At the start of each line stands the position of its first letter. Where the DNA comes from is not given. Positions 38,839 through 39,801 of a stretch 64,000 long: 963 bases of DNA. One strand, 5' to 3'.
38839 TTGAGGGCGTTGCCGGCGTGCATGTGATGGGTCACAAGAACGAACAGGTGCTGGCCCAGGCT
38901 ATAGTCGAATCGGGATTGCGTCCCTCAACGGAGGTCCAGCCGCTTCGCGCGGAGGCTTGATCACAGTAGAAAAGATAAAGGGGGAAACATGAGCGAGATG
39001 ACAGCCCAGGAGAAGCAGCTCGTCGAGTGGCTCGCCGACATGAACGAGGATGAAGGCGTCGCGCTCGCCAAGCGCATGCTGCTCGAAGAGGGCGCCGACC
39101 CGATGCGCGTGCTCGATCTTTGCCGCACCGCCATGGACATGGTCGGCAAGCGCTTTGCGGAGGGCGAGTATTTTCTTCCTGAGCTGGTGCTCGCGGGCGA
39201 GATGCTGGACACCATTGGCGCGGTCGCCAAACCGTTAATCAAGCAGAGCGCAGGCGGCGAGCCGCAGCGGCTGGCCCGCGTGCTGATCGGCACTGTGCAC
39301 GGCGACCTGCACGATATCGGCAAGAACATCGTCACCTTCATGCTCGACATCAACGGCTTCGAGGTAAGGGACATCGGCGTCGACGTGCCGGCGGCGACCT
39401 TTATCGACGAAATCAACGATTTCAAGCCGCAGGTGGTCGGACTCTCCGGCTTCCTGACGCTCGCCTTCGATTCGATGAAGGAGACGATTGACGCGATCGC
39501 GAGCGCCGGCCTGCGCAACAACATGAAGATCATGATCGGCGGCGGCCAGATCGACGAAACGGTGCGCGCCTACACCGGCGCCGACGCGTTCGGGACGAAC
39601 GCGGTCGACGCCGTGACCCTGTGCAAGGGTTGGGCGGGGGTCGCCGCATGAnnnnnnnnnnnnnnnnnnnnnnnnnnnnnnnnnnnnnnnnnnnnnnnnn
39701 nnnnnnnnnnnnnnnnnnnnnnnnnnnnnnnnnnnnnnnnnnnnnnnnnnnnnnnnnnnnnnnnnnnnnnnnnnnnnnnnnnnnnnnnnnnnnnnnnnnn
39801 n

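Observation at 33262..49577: Anaerobe-type cobalamin-dependent demethylase cluster in an alphaproteobacterium (top candidate)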

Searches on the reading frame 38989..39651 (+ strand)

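Call 3: search_protein_families(library=pfam, proteins=[window:38989-39651:+])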
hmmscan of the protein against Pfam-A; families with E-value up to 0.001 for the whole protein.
window:38989-39651:+ (220 aa): 2 families
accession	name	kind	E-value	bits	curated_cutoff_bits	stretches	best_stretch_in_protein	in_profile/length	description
PF02310.24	B12-binding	-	3.4e-22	79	32.1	1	97-208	2-119/121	B12 binding domain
PF02607.22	B12-binding_2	-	6.5e-13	49.1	23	1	8-75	2-68/74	B12 binding domain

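Call 5: search_protein_families(library=ncbifam, proteins=[window:38989-39651:+], max_evalue=0.01)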
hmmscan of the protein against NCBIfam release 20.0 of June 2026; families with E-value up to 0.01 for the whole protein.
window:38989-39651:+ (220 aa): 13 families
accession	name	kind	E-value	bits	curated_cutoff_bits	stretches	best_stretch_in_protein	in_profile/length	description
NF041607.1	dimeth_corrin_MtbC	equivalog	5.4e-40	137.1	350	1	47-213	36-200/203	dimethylamine corrinoid protein MtbC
TIGR02370.1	pyl_corrinoid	subfamily_domain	8.1e-40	136.3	215.3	1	14-208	5-197/197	methyltransferase cognate corrinoid protein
NF047996.1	corrin_MtgC_2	exception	1.2e-38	132.7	370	1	31-213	27-207/212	glycine betaine-specific corrinoid protein MtgC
NF047995.1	corrinoid_MtgC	exception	1.6e-34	119.3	310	1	13-213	10-210/215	glycine betaine-specific corrinoid protein MtgC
TIGR02082.1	metH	equivalog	1.2e-30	106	1010.85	1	47-212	686-854/1182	methionine synthase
NF007024.0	PRK09490.1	equivalog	3.6e-29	101.2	1497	1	47-188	701-842/1234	methionine synthase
NF040669.1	MtaC2_Meth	equivalog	6.9e-26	91.2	450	1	29-213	63-243/267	methanol--corrinoid protein MtaC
NF040655.1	MtaC_Meth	equivalog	2e-24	86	420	1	10-209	38-231/253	methanol--corrinoid protein MtaC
NF002612.0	PRK02261.1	equivalog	1.2e-08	34.5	110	1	96-185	4-92/148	methylaspartate mutase subunit S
TIGR01501.1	MthylAspMutase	equivalog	1.1e-05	25.2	135.8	1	97-185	3-90/134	methylaspartate mutase subunit S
NF040743.1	ornith_mutase_E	equivalog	0.00058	18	800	1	96-203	596-711/730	D-ornithine 4,5-aminomutase subunit OraE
NF052513.1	TransRegCarH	equivalog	0.0013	18.1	400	1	90-165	160-234/274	HTH-type transcriptional repressor CarH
NF052385.1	Lys_5_6_beta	equivalog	0.0019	17.9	280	1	123-205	138-224/241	lysine 5,6-aminomutase subunit beta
